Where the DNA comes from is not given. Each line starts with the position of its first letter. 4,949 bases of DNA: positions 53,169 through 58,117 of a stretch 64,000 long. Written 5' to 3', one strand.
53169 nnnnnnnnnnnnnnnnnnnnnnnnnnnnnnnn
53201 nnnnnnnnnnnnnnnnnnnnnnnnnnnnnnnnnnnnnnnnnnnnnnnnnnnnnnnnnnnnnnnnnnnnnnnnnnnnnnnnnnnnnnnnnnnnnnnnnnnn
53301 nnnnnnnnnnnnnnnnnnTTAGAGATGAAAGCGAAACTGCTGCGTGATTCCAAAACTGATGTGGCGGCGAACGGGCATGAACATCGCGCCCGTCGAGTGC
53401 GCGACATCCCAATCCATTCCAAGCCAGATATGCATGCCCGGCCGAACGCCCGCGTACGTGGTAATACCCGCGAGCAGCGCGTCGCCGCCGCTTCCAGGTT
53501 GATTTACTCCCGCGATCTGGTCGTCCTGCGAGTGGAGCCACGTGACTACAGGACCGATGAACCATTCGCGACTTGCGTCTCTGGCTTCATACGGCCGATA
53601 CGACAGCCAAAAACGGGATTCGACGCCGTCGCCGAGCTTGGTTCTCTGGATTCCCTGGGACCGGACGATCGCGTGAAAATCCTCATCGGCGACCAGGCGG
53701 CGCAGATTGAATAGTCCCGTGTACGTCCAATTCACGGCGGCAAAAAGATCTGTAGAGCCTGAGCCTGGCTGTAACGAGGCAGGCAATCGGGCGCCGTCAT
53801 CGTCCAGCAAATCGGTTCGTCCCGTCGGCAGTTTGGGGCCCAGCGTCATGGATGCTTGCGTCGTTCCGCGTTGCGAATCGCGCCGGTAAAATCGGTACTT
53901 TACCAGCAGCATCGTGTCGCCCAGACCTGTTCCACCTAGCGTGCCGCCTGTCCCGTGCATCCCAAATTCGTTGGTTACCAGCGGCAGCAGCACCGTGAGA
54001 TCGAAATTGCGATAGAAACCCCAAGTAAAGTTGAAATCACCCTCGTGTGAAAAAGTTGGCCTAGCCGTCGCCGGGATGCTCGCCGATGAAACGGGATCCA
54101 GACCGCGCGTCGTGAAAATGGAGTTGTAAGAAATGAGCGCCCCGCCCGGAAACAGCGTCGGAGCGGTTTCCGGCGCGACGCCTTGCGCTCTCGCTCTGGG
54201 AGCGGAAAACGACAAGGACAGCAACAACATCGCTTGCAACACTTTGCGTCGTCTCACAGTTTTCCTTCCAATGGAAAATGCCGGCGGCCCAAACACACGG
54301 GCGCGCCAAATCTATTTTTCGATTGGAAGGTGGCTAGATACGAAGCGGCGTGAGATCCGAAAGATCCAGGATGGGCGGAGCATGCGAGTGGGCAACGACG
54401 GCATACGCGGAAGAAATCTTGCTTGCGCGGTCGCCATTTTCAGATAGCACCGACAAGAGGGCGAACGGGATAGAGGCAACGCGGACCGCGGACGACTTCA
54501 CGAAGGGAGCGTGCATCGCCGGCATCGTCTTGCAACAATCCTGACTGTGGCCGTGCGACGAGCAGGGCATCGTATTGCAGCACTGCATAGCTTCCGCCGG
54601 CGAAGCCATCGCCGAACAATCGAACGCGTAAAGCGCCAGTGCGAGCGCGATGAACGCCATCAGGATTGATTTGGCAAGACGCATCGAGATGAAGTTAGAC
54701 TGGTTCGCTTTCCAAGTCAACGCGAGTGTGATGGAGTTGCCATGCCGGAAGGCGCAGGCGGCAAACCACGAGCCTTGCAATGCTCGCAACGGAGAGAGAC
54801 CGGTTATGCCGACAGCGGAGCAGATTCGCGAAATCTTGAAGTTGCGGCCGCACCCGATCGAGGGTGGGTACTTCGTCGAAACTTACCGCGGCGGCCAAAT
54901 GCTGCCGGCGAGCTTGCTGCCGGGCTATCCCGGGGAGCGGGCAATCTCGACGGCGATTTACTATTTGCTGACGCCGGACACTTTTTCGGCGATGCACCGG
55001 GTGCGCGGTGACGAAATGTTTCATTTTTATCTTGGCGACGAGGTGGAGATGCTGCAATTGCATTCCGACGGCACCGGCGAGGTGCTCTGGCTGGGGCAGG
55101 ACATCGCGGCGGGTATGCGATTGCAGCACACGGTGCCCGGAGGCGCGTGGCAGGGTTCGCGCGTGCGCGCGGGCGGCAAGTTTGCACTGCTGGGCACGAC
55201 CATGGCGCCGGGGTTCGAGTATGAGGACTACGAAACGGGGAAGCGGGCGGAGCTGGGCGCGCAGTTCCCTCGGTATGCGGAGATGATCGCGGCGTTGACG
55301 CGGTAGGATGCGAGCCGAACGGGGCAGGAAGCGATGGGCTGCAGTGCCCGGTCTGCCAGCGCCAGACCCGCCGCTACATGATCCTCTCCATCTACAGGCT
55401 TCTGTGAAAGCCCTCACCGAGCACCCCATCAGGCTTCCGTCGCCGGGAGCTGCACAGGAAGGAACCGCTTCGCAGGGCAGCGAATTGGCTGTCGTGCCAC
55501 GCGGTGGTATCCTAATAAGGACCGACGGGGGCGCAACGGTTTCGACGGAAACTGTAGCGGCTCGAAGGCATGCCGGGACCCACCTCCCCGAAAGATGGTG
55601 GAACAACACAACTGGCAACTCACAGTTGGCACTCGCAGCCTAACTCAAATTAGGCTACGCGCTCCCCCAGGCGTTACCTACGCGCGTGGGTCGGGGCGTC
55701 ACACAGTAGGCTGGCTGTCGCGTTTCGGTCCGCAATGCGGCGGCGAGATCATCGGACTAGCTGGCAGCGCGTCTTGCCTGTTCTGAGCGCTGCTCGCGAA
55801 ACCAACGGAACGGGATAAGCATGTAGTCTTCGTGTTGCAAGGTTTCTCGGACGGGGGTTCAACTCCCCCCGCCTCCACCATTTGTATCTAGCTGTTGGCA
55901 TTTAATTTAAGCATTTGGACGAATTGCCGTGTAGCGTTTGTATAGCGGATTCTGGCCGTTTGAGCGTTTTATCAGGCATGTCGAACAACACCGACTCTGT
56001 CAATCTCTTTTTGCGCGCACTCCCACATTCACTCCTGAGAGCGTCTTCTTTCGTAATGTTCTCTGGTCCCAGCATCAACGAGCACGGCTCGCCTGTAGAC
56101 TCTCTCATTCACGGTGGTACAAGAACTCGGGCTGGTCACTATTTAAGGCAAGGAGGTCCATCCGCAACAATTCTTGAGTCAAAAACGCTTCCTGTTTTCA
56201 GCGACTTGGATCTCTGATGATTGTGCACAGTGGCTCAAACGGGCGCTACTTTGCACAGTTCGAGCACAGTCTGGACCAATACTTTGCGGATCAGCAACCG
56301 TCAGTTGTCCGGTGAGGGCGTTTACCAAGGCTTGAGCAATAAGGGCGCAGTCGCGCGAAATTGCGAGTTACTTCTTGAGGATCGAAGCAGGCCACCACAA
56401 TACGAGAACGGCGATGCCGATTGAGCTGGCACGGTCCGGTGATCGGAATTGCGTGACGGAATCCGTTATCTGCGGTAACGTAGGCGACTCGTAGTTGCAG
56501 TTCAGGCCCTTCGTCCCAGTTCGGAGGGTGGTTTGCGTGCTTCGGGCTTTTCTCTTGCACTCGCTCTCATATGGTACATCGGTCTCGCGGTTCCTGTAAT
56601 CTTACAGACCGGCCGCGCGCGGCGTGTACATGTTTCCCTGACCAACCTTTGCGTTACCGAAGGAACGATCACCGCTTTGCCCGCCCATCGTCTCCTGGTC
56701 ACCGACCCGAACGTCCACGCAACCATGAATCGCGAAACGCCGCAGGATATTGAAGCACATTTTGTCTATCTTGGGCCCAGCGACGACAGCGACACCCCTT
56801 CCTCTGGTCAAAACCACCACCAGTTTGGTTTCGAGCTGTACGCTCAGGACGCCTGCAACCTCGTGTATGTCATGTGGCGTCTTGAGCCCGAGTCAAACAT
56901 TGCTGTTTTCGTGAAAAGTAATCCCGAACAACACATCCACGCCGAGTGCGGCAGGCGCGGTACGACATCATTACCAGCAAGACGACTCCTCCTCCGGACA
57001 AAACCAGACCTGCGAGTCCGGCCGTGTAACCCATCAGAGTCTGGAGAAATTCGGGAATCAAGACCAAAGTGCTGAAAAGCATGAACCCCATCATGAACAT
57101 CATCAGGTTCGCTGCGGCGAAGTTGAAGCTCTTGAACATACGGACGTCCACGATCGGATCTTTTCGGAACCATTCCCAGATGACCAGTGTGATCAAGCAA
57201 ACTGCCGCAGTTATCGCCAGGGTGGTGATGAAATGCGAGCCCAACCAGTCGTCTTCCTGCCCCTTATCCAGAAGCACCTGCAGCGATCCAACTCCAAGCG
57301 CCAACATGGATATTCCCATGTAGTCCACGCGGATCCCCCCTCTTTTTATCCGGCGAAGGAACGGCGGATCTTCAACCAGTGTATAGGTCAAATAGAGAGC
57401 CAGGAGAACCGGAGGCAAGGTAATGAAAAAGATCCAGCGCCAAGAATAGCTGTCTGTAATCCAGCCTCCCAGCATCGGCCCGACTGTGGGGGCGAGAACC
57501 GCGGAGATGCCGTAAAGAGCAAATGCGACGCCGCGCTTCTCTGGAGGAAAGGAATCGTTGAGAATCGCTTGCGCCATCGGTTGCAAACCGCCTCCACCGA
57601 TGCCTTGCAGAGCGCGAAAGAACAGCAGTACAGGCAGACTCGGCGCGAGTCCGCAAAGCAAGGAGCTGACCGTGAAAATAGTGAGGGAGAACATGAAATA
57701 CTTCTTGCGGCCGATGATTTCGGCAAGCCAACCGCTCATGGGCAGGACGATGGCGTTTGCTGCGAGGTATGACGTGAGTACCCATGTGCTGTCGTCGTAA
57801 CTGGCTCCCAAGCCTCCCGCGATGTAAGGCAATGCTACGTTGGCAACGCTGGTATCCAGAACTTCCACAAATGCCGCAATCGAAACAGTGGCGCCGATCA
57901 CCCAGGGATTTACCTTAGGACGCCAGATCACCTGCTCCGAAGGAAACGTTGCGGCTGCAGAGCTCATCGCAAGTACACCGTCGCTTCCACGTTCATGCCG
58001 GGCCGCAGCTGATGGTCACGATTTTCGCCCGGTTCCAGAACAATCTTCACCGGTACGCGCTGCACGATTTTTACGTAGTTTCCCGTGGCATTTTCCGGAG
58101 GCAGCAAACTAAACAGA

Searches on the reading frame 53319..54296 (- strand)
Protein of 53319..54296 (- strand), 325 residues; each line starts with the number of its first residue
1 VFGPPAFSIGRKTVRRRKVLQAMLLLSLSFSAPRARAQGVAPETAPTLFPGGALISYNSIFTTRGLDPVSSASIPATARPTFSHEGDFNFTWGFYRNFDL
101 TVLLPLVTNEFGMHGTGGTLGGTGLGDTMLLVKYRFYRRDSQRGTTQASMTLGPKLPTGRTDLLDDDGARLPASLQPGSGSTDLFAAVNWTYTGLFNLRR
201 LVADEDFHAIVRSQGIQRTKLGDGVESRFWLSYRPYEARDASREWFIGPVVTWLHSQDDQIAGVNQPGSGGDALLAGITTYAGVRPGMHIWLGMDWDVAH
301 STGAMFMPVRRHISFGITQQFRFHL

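Call 7: search_protein_families(library=pfam, proteins=[window:53319-54296:-], max_evalue=0.01)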
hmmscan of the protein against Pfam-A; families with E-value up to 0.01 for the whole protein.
window:53319-54296:- (325 aa): 1 family
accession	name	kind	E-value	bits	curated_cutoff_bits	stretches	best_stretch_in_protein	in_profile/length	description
PF13557.12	Phenol_MetA_deg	-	2.8e-05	24.7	22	1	89-299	32-228/242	Putative MetA-pathway of phenol degradation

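Call 17: search_protein_families(library=ncbifam, proteins=[window:53319-54296:-], max_evalue=1)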
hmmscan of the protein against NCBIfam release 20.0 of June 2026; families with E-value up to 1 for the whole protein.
window:53319-54296:- (325 aa): 0 families

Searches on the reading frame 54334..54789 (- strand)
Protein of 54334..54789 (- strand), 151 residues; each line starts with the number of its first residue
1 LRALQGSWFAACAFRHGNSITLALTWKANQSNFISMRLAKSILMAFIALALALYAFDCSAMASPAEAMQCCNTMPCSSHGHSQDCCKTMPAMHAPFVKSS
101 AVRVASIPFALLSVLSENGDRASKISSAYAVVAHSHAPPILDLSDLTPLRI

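Call 7: search_protein_families(library=pfam, proteins=[window:54334-54789:-], max_evalue=0.01)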
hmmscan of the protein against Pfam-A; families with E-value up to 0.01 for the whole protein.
window:54334-54789:- (151 aa): 0 families

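Call 42: search_protein_families(library=ncbifam, proteins=[window:54334-54789:-], max_evalue=0.00001)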
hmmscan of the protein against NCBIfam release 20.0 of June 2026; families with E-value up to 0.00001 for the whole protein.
window:54334-54789:- (151 aa): 0 families

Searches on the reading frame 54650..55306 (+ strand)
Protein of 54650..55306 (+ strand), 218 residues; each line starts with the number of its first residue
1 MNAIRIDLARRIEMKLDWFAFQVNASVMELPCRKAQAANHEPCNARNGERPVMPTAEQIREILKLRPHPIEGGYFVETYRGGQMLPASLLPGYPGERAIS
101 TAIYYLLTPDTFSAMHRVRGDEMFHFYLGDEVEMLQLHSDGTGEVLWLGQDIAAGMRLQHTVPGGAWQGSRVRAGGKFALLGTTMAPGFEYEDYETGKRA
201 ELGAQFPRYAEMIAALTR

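Call 7: search_protein_families(library=pfam, proteins=[window:54650-55306:+], max_evalue=0.01)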
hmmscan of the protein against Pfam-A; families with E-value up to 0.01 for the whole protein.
window:54650-55306:+ (218 aa): 1 family
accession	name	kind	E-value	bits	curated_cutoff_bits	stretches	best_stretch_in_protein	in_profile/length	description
PF06172.17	Cupin_5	-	2.5e-40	138.2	25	1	61-195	5-137/139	Cupin superfamily (DUF985)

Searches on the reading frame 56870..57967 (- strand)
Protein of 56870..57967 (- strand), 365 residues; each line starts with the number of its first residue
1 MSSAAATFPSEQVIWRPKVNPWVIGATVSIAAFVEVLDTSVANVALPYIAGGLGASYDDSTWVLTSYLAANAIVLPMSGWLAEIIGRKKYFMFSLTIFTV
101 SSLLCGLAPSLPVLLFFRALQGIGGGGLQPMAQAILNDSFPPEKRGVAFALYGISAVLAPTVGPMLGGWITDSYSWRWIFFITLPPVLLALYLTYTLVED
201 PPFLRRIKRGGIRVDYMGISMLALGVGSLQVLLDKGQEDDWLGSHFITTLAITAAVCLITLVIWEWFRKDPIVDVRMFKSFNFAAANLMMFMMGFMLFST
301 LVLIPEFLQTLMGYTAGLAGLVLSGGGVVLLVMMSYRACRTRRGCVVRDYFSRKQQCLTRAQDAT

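Call 7: search_protein_families(library=pfam, proteins=[window:56870-57967:-], max_evalue=0.01)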
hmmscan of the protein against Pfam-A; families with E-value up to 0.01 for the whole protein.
window:56870-57967:- (365 aa): 5 families
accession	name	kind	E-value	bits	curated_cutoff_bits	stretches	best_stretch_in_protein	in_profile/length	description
PF07690.21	MFS_1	-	5.4e-48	164.1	33.4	1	29-334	2-255/347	Major Facilitator Superfamily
PF00083.30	Sugar_tr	-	1.1e-16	61.2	22.3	1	46-205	43-199/452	Sugar (and other) transporter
PF06609.19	TRI12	-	8.5e-09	34.8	23.2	1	17-313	40-342/599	Fungal trichothecene efflux pump (TRI12)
PF13347.12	MFS_2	-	6e-06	25.5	27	1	32-140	233-343/427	MFS/sugar transport protein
PF03137.26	OATP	-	0.0049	15.6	25.8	1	113-174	135-196/545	Organic Anion Transporter Polypeptide (OATP) family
